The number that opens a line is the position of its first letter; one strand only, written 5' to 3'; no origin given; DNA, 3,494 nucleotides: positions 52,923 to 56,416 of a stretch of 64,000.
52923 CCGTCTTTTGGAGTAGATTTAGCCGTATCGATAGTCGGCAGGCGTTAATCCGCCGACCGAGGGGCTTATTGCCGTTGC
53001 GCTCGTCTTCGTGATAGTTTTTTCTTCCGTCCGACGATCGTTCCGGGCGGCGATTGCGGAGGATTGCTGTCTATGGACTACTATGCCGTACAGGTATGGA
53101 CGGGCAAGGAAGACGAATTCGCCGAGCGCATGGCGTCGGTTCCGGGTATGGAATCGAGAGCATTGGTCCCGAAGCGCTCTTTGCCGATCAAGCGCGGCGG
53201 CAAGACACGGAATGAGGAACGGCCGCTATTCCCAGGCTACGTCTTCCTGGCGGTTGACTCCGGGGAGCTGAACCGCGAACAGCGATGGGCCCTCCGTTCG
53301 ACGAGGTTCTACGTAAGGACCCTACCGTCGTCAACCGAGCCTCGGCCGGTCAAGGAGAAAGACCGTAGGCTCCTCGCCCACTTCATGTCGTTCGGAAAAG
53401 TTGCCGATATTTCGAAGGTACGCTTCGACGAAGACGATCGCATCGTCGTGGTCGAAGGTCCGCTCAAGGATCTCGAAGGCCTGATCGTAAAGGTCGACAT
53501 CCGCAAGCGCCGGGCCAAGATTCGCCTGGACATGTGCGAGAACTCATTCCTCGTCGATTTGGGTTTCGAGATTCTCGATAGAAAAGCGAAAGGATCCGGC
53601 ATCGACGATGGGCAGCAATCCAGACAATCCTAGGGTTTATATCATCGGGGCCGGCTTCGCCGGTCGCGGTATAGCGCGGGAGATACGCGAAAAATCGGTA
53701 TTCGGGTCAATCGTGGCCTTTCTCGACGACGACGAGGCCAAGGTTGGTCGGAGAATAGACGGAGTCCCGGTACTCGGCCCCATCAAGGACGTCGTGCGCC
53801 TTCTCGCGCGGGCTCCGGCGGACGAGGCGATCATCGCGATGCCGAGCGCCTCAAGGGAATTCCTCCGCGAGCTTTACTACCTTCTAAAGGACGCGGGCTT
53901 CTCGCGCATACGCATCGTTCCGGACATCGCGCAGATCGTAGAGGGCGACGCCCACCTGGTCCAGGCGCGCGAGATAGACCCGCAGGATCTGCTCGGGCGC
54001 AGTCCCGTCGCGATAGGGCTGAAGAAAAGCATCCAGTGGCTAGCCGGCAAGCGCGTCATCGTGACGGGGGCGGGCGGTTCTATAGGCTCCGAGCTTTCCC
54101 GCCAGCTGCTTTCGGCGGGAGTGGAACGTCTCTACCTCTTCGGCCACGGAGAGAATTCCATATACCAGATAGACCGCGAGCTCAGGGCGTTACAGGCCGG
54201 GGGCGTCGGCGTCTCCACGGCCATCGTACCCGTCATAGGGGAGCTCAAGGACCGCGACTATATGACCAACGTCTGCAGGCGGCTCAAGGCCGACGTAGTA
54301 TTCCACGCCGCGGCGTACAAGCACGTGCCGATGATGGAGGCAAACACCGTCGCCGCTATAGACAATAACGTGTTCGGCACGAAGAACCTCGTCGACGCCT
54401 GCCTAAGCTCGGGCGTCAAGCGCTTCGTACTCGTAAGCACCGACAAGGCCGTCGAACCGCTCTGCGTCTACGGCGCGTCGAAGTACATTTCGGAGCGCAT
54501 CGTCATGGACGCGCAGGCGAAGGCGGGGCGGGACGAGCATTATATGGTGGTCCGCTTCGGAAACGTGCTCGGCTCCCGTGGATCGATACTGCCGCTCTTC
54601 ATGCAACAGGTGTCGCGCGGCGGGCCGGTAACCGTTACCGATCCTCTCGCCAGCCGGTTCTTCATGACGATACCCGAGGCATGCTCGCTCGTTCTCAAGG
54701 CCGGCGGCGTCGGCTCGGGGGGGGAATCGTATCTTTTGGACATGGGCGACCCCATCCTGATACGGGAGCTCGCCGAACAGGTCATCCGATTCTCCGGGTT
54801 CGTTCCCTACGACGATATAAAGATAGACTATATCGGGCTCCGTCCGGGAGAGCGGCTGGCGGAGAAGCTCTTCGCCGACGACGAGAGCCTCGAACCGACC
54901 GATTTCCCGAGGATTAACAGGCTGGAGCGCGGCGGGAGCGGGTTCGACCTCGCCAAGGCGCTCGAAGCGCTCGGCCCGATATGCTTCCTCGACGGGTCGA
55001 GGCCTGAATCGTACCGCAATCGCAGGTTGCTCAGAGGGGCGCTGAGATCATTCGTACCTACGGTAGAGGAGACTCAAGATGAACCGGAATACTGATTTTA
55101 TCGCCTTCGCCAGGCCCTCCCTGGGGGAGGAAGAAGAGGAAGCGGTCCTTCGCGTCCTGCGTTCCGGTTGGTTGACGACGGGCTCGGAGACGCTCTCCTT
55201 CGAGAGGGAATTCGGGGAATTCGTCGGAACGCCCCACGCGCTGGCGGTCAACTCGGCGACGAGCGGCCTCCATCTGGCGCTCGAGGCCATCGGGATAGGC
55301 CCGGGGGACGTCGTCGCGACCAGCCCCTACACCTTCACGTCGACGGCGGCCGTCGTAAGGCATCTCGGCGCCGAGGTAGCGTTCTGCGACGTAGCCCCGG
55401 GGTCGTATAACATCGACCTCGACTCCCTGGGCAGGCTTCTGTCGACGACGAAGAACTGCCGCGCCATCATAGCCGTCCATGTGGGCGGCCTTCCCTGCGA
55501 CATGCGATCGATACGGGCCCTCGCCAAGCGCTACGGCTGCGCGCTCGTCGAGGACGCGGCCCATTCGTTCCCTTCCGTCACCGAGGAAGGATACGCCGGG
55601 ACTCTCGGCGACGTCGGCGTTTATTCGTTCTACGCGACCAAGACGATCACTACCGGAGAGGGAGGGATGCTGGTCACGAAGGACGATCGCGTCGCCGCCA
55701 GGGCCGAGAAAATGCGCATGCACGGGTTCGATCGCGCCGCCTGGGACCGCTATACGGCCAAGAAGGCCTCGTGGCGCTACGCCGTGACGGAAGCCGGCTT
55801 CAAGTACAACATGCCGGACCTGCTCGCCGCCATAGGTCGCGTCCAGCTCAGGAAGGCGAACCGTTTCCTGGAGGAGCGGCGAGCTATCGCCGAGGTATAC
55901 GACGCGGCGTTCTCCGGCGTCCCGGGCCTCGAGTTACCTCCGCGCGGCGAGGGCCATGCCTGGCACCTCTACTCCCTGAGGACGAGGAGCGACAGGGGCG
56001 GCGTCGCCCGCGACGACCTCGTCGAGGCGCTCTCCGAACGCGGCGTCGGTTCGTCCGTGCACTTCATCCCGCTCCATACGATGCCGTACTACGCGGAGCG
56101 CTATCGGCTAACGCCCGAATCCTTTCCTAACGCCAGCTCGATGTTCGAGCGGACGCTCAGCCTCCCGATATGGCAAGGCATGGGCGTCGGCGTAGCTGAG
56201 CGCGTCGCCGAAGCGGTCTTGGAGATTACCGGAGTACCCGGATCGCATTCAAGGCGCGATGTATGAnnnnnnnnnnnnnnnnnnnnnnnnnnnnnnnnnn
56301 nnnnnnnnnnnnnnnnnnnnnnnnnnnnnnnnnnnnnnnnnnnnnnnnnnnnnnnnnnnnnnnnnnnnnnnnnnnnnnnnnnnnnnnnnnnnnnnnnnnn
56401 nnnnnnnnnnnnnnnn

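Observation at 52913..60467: Candidate novel operon: NusG paralog + sugar 4,6-dehydratase + aminotransferase fused to an XDH-like FeS/FAD redox trio and a TP-methylase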

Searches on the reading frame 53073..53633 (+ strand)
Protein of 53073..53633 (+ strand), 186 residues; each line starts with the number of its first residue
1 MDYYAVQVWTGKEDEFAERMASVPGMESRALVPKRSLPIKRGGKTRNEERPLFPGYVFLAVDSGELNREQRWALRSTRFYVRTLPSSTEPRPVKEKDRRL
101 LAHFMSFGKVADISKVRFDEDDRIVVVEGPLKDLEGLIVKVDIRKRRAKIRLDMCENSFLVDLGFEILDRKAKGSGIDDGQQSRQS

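Call 5: search_protein_families(library=pfam, proteins=[window:53073-53633:+], max_evalue=0.01)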
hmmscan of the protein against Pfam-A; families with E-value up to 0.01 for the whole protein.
window:53073-53633:+ (186 aa): 2 families
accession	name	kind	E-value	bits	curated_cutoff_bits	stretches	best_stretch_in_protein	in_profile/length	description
PF02357.24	NusG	-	1.1e-10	42.3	22.2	1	1-98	1-89/93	Transcription termination factor nusG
PF00467.35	KOW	-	0.0038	17.5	22.3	1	121-145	2-26/32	KOW motif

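Call 6: search_protein_families(library=ncbifam, proteins=[window:53073-53633:+], max_evalue=0.01)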
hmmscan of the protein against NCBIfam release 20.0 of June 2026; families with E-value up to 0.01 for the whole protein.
window:53073-53633:+ (186 aa): 6 families
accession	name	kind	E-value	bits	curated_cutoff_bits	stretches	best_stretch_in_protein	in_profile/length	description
NF033641.1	antiterm_LoaP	exception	2.6e-43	148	125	1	3-169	1-165/166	antiterminator LoaP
TIGR00922.1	nusG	equivalog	5.3e-15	55.7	135.7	1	3-167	1-168/172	transcription termination/antitermination protein NusG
NF033644.1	antiterm_UpxY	subfamily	1e-11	45.1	100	1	4-155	2-151/164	UpxY family transcription antiterminator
TIGR01955.1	RfaH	equivalog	6.9e-09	35.9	144.5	1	32-158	27-148/159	transcription/translation regulatory transformer protein RfaH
NF006534.0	PRK09014.1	equivalog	4.8e-05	23.3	124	1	42-146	40-138/162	transcription/translation regulatory transformer protein RfaH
TIGR01956.2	NusG_myco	equivalog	0.00046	19.9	150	0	26-60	60-94/239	transcription termination/antitermination protein NusG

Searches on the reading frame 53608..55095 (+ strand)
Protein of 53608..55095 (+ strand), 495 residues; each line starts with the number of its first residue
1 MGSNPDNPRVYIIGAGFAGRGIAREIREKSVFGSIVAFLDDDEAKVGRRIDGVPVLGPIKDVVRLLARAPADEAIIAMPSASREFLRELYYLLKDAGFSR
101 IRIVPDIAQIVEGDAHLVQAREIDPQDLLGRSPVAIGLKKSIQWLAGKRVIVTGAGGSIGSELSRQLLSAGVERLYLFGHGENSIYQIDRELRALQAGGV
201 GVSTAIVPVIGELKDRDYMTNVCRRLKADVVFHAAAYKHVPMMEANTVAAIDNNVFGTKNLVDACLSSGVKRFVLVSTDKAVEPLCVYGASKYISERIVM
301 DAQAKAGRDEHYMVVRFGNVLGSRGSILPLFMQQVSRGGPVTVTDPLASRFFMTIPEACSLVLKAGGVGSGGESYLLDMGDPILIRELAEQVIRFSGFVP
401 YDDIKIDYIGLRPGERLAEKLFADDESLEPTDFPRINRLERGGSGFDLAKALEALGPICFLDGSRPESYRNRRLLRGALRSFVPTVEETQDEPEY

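Call 5: search_protein_families(library=pfam, proteins=[window:53608-55095:+], max_evalue=0.01)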
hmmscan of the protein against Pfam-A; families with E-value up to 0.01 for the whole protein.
window:53608-55095:+ (495 aa): 13 families
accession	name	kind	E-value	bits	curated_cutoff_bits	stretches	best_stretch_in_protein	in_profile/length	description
PF02719.21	Polysacc_synt_2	-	9.2e-107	357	20.2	1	150-439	1-291/293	Polysaccharide biosynthesis protein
PF01370.27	Epimerase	-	1.9e-23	83.6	20.9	1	150-364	1-223/240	NAD dependent epimerase/dehydratase family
PF04321.23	RmlD_sub_bind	-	2.8e-16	59.9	27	1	149-336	2-167/287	RmlD substrate binding domain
PF16363.11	GDP_Man_Dehyd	-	8.6e-15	55.4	27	1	151-280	1-131/332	GDP-mannose 4,6 dehydratase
PF01073.25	3Beta_HSD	-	1.9e-12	47.3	22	1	151-284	1-122/280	3-beta hydroxysteroid dehydrogenase/isomerase family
PF07993.18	NAD_binding_4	-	5.9e-10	39.2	20.1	1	152-282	1-140/258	Male sterility protein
PF08659.16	KR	-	1e-07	32.5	22.6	1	150-306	3-162/180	KR domain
PF13460.12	NAD_binding_10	-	1.2e-06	28.9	27.2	1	154-282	1-102/184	NAD(P)H-binding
PF13727.12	CoA_binding_3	-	3.9e-06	27.4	25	1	12-105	82-175/175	CoA-binding domain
PF00106.31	adh_short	-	0.00013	21.9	26.6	1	148-294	1-155/195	short chain dehydrogenase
PF02629.25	CoA_binding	-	0.00021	22.4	22.3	1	9-81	5-74/97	CoA binding domain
PF05368.20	NmrA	-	0.0013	18.9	27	1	148-278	3-107/298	NmrA-like family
PF07992.20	Pyr_redox_2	-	0.0025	17.7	26.1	0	9-42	2-32/291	Pyridine nucleotide-disulphide oxidoreductase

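Call 6: search_protein_families(library=ncbifam, proteins=[window:53608-55095:+], max_evalue=0.01)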
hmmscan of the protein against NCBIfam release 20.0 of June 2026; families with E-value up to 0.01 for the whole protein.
window:53608-55095:+ (495 aa): 41 families (the best 25 are shown)
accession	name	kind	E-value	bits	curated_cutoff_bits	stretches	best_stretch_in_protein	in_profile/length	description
TIGR03589.1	PseB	equivalog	1.5e-54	185.2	407.75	1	146-434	3-274/324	UDP-N-acetylglucosamine 4,6-dehydratase (inverting)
TIGR04130.1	FnlA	equivalog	3.1e-40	138.1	730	1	147-433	4-276/337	UDP-N-acetylglucosamine 4,6-dehydratase/5-epimerase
TIGR01179.1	galE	equivalog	6e-17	61.5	262.3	1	149-324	1-180/332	UDP-glucose 4-epimerase GalE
TIGR04180.1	EDH_00030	hypoth_equivalog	1.7e-13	50.3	475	1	150-294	1-131/297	NAD-dependent 4,6-dehydratase LegB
TIGR01214.1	rmlD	equivalog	1.9e-12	46.9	224.05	1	149-326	1-156/285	dTDP-4-dehydrorhamnose reductase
NF007956.0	PRK10675.1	subfamily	1.9e-11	43.7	394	1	149-321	2-181/338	UDP-glucose 4-epimerase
TIGR02622.1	CDP_4_6_dhtase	equivalog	2.7e-10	39.9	278.45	1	146-282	3-133/352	CDP-glucose 4,6-dehydratase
TIGR01746.1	Thioester-redct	subfamily_domain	6.3e-10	38.8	213.35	1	150-323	2-198/371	thioester reductase domain-containing protein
NF045894.1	PKS_plus_SDR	equivalog_domain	1.1e-09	36.5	1740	1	141-311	1151-1323/1515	type I polyketide synthase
TIGR03025.1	EPS_sugtrans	subfamily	1.5e-09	37.6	295.55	1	7-122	125-239/445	exopolysaccharide biosynthesis polyprenyl glycosylphosphotransferase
TIGR03023.1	WcaJ_sugtrans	equivalog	2.6e-09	36.9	410.75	1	7-120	129-242/453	undecaprenyl-phosphate glucose phosphotransferase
NF042422.1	oxyalk_red_OleD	equivalog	2.9e-09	36.7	580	1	149-280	2-112/329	2-alkyl-3-oxoalkanoate reductase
TIGR03466.1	HpnA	hypoth_equivalog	7.9e-09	34.8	367.65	1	149-279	2-114/327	hopanoid-associated sugar epimerase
TIGR03570.1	NeuD_NnaD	subfamily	8.1e-09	35.4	160.8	1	10-105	2-91/202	NeuD/PglB/VioB family sugar acetyltransferase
TIGR02197.1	heptose_epim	equivalog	1e-08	34.7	274.6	1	150-324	1-174/316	ADP-glyceromanno-heptose 6-epimerase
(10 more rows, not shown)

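Call 56: search_solved_structures(query=window:53608-55095:+, max_evalue=1e-10)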
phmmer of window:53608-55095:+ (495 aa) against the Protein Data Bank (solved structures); distinct sequences matched with E-value up to 1e-10: 12.
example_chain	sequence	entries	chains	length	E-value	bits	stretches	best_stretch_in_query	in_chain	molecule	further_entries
5bjy_A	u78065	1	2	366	1.2e-63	218.8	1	120-428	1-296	WlaL protein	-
5bju_A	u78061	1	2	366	1.6e-62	215.2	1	120-428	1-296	WlaL protein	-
5bjw_A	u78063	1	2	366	5.8e-62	213.3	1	120-428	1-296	WlaL protein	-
5bjx_A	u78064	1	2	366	8e-62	212.9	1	120-428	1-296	WlaL protein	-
5bjv_A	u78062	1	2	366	5.4e-61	210.1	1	120-428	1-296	WlaL protein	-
6bwc_A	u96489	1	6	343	7.6e-48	166.8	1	146-436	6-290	Polysaccharide biosynthesis protein CapD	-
4j2o_A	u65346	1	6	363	4.2e-40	141.2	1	147-432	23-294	UDP-N-acetylglucosamine 4,6-dehydratase/5-epimerase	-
2gn4_A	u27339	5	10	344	6e-36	127.5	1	146-433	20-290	UDP-GlcNAc C6 dehydratase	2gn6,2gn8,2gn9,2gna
3vvb_A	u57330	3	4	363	4.8e-35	124.6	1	147-432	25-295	CapE | Capsular polysaccharide synthesis enzyme Cap8E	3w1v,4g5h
3vvc_A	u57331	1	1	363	1.7e-34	122.7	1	147-432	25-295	Capsular polysaccharide synthesis enzyme Cap8E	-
4tqg_A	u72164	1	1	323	2.3e-24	89.4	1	204-429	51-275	Putative dTDP-d-glucose 4 6-dehydratase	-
3pvz_A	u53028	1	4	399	4.4e-20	75.2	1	145-395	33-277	UDP-N-acetylglucosamine 4,6-dehydratase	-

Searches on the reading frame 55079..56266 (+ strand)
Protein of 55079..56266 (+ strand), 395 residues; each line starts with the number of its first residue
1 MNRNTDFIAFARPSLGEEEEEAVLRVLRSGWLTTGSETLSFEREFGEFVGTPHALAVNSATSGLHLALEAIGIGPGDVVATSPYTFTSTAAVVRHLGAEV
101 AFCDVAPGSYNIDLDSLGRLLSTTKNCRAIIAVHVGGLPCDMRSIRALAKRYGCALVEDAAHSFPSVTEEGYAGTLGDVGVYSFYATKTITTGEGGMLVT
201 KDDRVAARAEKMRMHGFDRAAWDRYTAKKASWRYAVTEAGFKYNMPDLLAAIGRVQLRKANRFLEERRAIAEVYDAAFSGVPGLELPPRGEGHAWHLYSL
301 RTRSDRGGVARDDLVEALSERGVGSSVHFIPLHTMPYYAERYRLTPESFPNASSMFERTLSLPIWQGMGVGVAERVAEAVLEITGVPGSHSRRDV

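Call 5: search_protein_families(library=pfam, proteins=[window:55079-56266:+], max_evalue=0.01)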
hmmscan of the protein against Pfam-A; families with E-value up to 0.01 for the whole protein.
window:55079-56266:+ (395 aa): 3 families
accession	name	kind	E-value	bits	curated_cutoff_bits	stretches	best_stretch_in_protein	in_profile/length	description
PF01041.23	DegT_DnrJ_EryC1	-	1.6e-115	386.6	19.8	1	14-380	2-359/360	DegT/DnrJ/EryC1/StrS aminotransferase family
PF01212.27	Beta_elim_lyase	-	0.00013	21.8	27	1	38-216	34-227/288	Beta-eliminating lyase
PF00155.27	Aminotran_1_2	-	0.00018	21.2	19.7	1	39-162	45-188/361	Aminotransferase class I and II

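Call 6: search_protein_families(library=ncbifam, proteins=[window:55079-56266:+], max_evalue=0.01)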
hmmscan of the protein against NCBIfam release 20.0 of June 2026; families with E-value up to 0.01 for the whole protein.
window:55079-56266:+ (395 aa): 9 families
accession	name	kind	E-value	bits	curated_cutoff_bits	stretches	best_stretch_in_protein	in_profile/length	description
TIGR03588.1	PseC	equivalog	2.5e-103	345.9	423.5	1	8-383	2-379/380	UDP-4-amino-4,6-dideoxy-N-acetyl-beta-L-altrosamine transaminase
NF008658.2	PRK11658.1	equivalog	1.8e-92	309.9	631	1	5-384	2-377/379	UDP-4-amino-4-deoxy-L-arabinose aminotransferase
TIGR04181.1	NHT_00031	hypoth_equivalog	8.9e-67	225.5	420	1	8-363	1-357/359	LegC family aminotransferase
NF008687.0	PRK11706.1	equivalog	3e-63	213.8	375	1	8-383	2-373/375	dTDP-4-amino-4,6-dideoxygalactose transaminase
TIGR02379.1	ECA_wecE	subfamily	8.6e-52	176.1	434.85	1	8-383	2-374/376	dTDP-4-amino-4,6-dideoxy-D-glucose transaminase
TIGR04427.1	PLP_DesI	equivalog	9.2e-45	153.4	650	1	22-378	37-377/390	dTDP-4-dehydro-6-deoxyglucose aminotransferase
NF011936.0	PRK15407.1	equivalog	4.6e-44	150.8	423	1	5-382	34-434/440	lipopolysaccharide biosynthesis protein RfbH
NF000586.1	PRK00011.1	subfamily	2.2e-05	23.4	335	1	99-230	130-261/404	serine hydroxymethyltransferase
TIGR00858.1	bioF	equivalog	0.0075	15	426.45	1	41-183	71-210/365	8-amino-7-oxononanoate synthase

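Call 57: search_solved_structures(query=window:55079-56266:+, max_evalue=1e-30)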
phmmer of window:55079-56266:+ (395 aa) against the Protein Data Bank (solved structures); distinct sequences matched with E-value up to 1e-30: 41.
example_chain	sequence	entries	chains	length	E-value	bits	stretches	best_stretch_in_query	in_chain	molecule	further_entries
1mdo_A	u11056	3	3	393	1.3e-76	261.4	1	5-391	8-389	ArnB aminotransferase | UDP-4-amino-4-deoxy-L-arabinose--oxoglutarate aminotransferase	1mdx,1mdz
8sng_A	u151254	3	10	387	3.6e-75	256.7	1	4-385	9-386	UDP-4-amino-4-deoxy-L-arabinose--oxoglutarate aminotransferase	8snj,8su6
4oca_A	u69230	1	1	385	1.1e-74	255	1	5-385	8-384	UDP-4-amino-4-deoxy-L-arabinose--oxoglutarate aminotransferase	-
4lc3_A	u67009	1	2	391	4.9e-65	223.3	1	5-384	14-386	Putative UDP-4-amino-4-deoxy-l-arabinose--oxoglutarate aminotransferase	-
5uid_A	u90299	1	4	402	6.7e-62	213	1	9-376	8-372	Aminotransferase TlmJ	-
8vr3_A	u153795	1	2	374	2.5e-53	184.8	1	8-380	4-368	DegT/DnrJ/EryC1/StrS aminotransferase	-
8vr5_A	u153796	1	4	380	2.8e-53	184.6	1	8-381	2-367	DegT/DnrJ/EryC1/StrS aminotransferase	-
9bgp_A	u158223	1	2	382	1.9e-52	181.9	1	8-383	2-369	aminotransferase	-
9bgr_A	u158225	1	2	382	1.3e-51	179.1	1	8-383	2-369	aminotransferase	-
3bn1_A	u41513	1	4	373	2.5e-51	178.2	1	8-379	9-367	Perosamine synthetase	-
3dr7_A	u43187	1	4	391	2.9e-51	178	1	8-379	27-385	Putative perosamine synthetase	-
3dr4_A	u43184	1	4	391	2e-50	175.2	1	8-379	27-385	Putative perosamine synthetase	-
7b0d_A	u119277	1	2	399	2.1e-50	175.2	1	14-380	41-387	Glutamine--scyllo-inositol transaminase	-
6ewj_A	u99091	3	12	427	1.9e-47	165.4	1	8-367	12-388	Putative capsular polysaccharide biosynthesis protein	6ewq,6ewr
7b0m_AAA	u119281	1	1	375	2.3e-47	165.2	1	12-386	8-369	Sugar aminotransferase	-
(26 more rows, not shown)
